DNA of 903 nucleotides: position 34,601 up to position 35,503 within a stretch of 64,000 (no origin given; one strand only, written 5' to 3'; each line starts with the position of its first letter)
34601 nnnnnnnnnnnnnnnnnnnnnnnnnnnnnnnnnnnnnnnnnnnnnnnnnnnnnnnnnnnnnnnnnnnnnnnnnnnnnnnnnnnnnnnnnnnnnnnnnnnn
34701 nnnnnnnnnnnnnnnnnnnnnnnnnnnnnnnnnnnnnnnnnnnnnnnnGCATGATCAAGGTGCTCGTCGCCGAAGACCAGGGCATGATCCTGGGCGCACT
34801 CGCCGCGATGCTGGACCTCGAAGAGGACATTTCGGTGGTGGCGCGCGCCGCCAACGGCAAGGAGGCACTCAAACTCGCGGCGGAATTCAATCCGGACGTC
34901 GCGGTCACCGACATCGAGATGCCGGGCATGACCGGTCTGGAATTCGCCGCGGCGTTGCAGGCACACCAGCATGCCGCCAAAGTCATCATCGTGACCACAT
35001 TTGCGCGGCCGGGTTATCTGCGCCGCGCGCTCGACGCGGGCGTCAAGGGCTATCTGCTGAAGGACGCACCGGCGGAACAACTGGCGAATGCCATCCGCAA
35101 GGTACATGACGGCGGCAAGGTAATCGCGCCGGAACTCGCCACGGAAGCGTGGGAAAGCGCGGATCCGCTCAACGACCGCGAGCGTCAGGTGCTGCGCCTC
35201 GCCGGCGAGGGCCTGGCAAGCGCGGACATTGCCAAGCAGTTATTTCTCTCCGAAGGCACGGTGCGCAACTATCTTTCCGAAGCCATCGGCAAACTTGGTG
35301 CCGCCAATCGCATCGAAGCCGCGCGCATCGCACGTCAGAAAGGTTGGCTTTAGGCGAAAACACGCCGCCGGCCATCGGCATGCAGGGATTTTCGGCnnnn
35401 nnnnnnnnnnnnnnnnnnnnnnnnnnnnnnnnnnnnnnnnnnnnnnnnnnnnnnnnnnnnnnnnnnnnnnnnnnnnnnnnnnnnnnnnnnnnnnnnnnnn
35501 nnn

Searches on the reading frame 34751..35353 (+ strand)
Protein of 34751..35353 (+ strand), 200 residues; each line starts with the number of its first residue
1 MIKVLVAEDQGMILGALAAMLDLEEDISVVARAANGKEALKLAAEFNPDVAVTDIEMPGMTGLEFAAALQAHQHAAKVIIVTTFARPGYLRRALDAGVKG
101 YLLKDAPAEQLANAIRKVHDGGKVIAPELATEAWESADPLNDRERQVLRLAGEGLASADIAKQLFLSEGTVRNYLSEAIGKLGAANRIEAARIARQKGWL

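Call 38: search_protein_families(library=pfam, proteins=[window:34751-35353:+], max_evalue=0.00001)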
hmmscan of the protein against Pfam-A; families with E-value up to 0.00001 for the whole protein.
window:34751-35353:+ (200 aa): 4 families
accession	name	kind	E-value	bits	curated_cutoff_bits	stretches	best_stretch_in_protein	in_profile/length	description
PF00072.30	Response_reg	-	4.1e-26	91.8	30.2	1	4-116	1-111/111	Response regulator receiver domain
PF00196.25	GerE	-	8.8e-16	57.7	23.5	1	139-194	2-57/57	Bacterial regulatory proteins, luxR family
PF08281.18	Sigma70_r4_2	-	4.1e-07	30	25.7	1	140-182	11-54/54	Sigma-70, region 4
PF04545.22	Sigma70_r4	-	2.6e-06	27.3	24.1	1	140-182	5-48/50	Sigma-70, region 4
